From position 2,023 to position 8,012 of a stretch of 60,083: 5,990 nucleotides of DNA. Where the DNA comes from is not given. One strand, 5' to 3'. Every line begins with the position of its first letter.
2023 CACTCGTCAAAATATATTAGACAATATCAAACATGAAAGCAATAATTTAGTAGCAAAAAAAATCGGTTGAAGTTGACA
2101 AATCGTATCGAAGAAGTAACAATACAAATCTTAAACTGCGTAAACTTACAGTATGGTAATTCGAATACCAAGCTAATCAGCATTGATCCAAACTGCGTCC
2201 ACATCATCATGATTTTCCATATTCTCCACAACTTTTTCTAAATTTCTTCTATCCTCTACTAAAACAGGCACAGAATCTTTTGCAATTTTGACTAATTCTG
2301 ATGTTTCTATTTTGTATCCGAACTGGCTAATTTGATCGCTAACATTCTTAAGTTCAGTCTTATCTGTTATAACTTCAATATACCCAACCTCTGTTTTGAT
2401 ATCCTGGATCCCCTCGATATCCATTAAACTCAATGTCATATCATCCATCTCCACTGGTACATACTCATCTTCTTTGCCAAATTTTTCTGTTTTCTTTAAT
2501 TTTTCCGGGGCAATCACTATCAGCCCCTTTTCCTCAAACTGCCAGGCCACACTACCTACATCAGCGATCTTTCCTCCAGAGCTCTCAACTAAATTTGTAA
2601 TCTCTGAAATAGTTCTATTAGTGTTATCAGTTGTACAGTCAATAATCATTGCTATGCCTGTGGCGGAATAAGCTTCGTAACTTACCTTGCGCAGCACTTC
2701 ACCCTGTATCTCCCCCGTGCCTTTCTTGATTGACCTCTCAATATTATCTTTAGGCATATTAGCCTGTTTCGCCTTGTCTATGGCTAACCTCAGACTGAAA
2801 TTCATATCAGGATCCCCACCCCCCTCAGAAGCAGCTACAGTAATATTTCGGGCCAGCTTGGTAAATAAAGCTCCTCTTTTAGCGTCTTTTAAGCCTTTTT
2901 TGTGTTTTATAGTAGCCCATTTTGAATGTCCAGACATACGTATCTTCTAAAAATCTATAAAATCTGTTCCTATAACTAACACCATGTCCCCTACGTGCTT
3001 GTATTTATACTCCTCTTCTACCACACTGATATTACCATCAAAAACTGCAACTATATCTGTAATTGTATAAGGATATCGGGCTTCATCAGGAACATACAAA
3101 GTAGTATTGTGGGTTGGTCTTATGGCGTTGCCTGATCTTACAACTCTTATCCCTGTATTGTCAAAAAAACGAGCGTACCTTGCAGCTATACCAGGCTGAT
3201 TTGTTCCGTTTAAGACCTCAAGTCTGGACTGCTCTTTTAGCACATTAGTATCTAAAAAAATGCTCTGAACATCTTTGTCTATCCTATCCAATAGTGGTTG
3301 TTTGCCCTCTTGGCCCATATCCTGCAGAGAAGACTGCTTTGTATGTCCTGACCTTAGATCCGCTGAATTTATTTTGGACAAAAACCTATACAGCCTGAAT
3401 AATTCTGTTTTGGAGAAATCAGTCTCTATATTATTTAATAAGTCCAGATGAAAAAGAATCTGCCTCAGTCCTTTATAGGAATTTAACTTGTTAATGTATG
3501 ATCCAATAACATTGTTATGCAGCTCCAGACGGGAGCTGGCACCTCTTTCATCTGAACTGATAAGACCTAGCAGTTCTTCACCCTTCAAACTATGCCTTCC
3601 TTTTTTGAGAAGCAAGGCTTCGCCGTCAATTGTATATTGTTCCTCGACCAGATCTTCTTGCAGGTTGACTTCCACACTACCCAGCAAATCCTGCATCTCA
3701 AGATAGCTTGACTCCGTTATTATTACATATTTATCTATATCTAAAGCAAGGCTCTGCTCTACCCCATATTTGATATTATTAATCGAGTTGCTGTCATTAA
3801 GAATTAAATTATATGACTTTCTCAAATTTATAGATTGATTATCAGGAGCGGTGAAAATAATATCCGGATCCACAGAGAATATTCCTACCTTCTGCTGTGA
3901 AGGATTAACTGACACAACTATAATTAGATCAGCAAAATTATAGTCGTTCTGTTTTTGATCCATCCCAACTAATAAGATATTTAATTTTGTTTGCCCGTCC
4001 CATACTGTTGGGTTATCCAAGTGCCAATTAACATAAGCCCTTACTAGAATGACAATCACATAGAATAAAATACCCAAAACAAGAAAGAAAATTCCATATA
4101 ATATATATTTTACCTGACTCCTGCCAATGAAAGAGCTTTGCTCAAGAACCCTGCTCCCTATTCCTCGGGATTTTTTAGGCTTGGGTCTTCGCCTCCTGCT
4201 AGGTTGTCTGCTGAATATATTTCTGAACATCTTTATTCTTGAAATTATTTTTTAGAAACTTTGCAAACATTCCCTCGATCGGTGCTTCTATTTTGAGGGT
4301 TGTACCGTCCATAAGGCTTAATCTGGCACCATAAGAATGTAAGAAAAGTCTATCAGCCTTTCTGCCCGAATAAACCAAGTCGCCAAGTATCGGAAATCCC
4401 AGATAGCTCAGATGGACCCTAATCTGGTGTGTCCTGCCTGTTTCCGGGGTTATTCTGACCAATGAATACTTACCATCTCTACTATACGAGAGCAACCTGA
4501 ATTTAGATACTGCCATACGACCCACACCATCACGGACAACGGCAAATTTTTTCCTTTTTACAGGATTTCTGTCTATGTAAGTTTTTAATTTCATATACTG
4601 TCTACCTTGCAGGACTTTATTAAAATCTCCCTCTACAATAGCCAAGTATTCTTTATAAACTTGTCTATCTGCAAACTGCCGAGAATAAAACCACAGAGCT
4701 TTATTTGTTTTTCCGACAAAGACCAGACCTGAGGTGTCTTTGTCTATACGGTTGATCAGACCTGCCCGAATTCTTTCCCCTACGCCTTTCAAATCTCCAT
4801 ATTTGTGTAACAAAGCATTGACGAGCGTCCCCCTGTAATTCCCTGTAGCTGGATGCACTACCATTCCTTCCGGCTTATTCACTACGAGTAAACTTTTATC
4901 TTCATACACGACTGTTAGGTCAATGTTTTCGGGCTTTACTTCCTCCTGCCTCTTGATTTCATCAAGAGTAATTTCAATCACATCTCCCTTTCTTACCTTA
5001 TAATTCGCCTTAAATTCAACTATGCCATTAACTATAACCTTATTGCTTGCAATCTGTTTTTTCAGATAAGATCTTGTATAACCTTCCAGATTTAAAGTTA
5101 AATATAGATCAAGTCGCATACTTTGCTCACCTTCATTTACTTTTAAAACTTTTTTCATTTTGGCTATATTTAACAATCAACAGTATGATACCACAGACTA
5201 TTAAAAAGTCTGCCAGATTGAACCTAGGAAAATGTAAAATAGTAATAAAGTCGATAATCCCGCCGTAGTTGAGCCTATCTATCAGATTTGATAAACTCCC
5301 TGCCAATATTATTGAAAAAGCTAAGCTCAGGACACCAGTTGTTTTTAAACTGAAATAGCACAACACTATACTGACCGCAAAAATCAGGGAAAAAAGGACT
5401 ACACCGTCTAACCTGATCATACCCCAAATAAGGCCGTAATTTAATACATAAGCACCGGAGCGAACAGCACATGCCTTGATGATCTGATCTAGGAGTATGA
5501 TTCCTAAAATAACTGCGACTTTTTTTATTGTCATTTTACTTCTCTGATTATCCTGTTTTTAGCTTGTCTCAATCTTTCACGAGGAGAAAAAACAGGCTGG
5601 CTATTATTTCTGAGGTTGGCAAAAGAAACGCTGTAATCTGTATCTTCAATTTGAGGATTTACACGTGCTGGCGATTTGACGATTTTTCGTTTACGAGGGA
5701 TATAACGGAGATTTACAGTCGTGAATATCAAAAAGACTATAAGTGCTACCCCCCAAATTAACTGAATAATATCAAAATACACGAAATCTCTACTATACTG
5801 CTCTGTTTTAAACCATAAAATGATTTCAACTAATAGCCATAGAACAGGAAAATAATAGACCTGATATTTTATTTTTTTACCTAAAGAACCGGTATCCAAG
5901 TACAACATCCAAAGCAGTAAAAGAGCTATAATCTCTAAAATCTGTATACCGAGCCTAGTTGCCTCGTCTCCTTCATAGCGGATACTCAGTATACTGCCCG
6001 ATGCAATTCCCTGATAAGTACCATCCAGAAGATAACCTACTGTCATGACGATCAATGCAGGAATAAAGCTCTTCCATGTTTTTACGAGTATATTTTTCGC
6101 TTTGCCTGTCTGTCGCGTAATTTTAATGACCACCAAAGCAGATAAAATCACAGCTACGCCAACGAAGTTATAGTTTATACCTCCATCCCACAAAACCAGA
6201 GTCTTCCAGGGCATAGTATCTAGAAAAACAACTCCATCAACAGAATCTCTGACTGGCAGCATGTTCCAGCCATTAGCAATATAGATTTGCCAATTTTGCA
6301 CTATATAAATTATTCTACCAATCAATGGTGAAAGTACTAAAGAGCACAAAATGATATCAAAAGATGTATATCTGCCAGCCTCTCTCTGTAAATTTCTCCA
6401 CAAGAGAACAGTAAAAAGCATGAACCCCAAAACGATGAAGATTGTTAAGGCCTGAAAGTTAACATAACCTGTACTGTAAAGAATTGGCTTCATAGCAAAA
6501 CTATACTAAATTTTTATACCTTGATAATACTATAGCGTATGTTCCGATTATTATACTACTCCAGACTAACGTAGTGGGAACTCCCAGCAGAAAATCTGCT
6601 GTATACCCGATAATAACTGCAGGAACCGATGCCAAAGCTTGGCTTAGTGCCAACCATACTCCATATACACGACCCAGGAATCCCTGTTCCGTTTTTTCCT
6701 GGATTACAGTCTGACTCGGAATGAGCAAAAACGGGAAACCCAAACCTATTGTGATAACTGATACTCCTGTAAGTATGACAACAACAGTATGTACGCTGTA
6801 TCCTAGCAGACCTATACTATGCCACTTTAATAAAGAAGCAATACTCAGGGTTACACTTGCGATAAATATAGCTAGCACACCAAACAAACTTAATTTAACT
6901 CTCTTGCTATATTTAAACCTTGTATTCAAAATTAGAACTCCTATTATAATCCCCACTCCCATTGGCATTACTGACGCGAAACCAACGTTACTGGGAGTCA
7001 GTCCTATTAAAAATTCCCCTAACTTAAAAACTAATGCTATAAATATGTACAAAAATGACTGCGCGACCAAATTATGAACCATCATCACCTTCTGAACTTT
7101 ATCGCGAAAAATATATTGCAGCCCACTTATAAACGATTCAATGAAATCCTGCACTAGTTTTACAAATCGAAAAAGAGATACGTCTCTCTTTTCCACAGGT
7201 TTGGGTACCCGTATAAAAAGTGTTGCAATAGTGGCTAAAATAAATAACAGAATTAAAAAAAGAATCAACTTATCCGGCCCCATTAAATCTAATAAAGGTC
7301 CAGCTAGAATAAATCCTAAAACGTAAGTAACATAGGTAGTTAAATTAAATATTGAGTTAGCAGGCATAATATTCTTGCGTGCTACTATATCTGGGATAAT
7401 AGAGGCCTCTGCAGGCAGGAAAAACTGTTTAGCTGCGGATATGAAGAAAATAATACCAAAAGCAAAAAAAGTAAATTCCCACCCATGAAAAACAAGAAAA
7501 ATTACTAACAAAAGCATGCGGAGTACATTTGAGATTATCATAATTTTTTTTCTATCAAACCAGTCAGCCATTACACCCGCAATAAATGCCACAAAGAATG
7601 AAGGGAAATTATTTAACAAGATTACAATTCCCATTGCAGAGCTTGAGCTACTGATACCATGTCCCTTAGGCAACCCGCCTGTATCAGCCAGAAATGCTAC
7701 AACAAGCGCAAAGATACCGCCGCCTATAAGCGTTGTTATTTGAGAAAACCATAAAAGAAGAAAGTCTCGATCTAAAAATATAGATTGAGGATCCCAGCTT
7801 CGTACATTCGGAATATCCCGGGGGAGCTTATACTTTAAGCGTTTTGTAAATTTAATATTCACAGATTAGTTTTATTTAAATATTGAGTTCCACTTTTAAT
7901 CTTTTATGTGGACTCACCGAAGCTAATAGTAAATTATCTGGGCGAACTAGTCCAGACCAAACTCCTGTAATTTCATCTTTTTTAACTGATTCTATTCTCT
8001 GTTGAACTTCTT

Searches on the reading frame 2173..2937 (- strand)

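Call 21: search_protein_families(library=pfam, max_evalue=0.00001, proteins=[window:2173-2937:-])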
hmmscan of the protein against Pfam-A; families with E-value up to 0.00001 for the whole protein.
window:2173-2937:- (254 aa): 2 families
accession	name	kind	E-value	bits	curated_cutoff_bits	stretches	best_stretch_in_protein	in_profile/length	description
PF01709.26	Transcrip_reg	-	9.4e-38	129.9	27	1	84-253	3-160/160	TACO1/YebC second and third domain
PF20772.2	TACO1_YebC_N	-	2e-34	118.3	36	1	5-76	1-73/73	TACO1/YebC protein N-terminal domain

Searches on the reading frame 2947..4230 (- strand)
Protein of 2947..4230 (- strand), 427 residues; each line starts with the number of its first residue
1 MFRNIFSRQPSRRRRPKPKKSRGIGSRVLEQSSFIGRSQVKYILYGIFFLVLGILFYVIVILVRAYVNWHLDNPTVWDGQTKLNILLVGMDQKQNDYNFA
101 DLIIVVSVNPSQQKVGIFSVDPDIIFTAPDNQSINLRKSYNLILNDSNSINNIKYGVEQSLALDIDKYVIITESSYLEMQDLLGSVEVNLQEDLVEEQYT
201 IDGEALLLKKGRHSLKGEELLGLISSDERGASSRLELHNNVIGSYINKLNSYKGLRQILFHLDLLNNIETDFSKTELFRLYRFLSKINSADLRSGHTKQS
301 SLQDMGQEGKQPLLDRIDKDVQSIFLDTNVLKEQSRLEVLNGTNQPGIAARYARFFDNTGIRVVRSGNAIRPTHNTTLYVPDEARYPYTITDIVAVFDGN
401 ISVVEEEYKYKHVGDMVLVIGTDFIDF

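Call 21: search_protein_families(library=pfam, max_evalue=0.00001, proteins=[window:2947-4230:-])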
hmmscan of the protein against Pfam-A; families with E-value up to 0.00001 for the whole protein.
window:2947-4230:- (427 aa): 2 families
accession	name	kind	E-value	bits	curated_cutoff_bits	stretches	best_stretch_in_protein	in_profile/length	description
PF03816.19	LytR_cpsA_psr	-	7.5e-14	52.6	24.6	1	100-249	2-148/150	LytR_cpsA_psr family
PF13399.11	LytR_C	-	2.9e-08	35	22.2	1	336-424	3-86/86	LytR cell envelope-related transcriptional attenuator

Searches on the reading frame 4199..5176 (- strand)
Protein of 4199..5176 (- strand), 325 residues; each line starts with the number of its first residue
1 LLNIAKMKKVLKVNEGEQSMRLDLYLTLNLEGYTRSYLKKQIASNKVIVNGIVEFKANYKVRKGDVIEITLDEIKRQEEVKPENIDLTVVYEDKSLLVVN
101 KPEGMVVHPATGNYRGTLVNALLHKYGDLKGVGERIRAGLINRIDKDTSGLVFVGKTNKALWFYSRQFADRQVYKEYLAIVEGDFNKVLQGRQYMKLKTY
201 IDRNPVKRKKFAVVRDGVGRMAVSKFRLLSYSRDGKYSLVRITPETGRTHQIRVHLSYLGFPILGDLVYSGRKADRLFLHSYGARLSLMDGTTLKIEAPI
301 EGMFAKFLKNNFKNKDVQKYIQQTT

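Call 21: search_protein_families(library=pfam, max_evalue=0.00001, proteins=[window:4199-5176:-])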
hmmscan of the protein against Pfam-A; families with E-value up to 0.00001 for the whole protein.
window:4199-5176:- (325 aa): 1 family
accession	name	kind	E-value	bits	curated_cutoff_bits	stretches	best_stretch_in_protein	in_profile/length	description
PF00849.27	PseudoU_synth_2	-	1.4e-29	103.7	26.8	1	96-257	2-151/152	RNA pseudouridylate synthase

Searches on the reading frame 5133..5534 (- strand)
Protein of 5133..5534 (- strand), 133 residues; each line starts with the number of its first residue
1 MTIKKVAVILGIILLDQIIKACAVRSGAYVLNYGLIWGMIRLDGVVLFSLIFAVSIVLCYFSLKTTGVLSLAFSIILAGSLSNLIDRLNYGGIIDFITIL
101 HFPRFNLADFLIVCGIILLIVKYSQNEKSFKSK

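Call 21: search_protein_families(library=pfam, max_evalue=0.00001, proteins=[window:5133-5534:-])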
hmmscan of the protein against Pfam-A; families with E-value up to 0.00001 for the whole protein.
window:5133-5534:- (133 aa): 1 family
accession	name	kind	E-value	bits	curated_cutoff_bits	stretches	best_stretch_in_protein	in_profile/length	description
PF01252.23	Peptidase_A8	-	5e-20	72.6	25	1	9-122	2-139/142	Signal peptidase (SPase) II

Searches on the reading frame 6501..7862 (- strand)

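Call 21: search_protein_families(library=pfam, max_evalue=0.00001, proteins=[window:6501-7862:-])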
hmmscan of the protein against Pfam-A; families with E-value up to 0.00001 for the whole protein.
window:6501-7862:- (453 aa): 2 families
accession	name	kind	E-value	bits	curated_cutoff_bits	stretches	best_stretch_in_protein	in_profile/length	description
PF07690.21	MFS_1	-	5.5e-23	81.9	33.4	1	37-412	1-343/347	Major Facilitator Superfamily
PF05977.19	MFS_3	-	1.6e-09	37.2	27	1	69-344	39-306/524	Transmembrane secretion effector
